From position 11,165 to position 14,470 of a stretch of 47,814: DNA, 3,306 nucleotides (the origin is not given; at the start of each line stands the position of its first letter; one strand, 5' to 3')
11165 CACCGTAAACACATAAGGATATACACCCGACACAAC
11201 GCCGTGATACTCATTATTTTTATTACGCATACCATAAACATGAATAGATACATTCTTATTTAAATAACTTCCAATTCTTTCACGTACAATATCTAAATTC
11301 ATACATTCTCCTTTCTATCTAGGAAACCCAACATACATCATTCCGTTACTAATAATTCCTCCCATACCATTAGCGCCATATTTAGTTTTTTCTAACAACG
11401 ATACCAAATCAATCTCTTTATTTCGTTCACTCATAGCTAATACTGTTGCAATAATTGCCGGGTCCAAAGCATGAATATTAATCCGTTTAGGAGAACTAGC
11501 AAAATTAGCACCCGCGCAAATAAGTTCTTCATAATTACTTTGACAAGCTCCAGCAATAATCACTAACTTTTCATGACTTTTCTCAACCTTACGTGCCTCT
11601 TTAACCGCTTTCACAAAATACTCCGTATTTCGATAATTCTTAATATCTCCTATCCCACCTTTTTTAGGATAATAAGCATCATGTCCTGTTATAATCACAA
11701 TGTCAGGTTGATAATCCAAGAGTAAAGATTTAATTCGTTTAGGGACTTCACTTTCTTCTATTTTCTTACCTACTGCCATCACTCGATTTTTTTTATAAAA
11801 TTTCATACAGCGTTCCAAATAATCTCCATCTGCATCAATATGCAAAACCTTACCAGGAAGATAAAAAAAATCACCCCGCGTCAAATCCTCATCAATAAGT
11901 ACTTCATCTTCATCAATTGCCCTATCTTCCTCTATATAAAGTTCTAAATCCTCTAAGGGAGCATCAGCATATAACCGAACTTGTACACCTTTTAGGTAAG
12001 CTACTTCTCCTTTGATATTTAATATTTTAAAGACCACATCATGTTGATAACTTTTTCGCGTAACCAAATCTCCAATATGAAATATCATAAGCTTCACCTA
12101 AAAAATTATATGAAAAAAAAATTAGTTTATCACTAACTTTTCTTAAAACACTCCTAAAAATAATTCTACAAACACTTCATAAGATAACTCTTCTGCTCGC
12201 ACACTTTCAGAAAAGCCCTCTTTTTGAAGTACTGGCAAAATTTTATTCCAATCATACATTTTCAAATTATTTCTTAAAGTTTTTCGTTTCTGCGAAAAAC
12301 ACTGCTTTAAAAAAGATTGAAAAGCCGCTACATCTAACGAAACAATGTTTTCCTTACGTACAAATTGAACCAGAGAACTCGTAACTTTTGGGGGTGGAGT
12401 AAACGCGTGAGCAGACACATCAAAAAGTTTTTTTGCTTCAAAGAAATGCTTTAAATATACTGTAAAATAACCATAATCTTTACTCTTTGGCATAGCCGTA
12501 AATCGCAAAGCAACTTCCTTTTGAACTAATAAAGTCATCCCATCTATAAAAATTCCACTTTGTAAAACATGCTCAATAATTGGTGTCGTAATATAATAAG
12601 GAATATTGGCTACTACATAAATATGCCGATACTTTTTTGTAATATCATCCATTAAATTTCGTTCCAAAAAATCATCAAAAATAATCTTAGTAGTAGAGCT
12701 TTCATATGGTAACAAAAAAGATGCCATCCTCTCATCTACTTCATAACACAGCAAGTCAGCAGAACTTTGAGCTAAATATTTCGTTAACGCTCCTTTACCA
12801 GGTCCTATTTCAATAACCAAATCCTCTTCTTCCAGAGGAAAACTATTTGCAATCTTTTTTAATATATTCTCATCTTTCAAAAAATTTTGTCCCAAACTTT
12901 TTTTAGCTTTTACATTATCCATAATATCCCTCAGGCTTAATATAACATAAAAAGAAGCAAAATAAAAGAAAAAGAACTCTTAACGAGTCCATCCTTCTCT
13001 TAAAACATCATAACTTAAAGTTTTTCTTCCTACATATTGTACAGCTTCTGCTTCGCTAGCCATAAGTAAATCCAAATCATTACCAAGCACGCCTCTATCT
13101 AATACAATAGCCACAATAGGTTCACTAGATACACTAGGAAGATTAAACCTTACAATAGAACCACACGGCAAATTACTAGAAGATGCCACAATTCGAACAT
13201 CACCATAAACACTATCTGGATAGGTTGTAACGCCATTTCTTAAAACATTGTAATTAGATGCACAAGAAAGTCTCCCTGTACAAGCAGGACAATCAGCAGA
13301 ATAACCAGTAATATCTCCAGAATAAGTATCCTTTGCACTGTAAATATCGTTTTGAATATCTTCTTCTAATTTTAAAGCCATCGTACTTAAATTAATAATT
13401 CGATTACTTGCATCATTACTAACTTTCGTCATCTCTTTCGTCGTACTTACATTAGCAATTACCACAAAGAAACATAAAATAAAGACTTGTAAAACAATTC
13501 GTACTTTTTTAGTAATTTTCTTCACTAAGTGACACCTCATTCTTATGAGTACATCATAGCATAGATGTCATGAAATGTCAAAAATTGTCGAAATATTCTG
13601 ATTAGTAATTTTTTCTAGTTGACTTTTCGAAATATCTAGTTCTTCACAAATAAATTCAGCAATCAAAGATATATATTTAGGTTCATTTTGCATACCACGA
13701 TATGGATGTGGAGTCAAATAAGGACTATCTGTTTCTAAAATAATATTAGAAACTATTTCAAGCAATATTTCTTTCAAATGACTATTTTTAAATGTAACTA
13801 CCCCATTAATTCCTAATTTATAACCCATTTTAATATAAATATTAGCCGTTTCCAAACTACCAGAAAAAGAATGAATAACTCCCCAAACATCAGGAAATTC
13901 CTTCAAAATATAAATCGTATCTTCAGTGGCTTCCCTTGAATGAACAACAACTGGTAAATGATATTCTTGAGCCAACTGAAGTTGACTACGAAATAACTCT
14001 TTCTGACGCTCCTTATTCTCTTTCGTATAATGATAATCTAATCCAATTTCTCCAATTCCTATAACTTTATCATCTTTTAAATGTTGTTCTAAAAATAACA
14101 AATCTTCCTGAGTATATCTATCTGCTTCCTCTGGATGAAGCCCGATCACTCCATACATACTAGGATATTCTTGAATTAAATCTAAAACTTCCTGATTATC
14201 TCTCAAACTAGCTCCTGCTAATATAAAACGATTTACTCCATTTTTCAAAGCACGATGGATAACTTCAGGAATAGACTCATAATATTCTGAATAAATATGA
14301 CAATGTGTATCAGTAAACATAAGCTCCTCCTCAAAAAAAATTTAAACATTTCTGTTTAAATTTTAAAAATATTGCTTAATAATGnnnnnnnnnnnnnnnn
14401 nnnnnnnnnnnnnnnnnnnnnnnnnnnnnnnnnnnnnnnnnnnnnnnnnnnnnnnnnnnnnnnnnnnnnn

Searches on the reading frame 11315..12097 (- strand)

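Call 67: search_protein_families(library=pfam, proteins=[window:11315-12097:-], max_evalue=0.00001)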
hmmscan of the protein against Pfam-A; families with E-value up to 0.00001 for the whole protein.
window:11315-12097:- (260 aa): 1 family
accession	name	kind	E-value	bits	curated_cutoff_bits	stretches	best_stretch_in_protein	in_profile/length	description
PF05582.17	Peptidase_U57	-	6.2e-90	301.7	25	2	73-259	94-280/280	YabG peptidase U57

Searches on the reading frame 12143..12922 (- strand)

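Call 67: search_protein_families(library=pfam, proteins=[window:12143-12922:-], max_evalue=0.00001)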
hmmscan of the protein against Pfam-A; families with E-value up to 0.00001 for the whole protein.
window:12143-12922:- (259 aa): 1 family
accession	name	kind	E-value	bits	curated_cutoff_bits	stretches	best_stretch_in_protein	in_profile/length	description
PF00398.26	RrnaAD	-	2.6e-58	197.6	24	1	5-255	3-258/263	Ribosomal RNA adenine dimethylase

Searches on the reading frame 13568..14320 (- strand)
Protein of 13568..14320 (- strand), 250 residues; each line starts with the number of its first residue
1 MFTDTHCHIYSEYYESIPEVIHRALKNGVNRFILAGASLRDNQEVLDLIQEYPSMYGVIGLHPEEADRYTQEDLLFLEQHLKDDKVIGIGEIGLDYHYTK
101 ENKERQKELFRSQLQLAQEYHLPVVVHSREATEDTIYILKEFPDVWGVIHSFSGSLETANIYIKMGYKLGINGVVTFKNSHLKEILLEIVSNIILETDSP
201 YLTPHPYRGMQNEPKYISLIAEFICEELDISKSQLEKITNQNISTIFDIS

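Call 67: search_protein_families(library=pfam, proteins=[window:13568-14320:-], max_evalue=0.00001)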
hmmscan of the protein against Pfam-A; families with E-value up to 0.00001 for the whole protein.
window:13568-14320:- (250 aa): 1 family
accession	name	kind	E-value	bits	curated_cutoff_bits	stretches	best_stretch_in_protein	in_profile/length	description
PF01026.27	TatD_DNase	-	2e-75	253.9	27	1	3-247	1-252/253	TatD related DNase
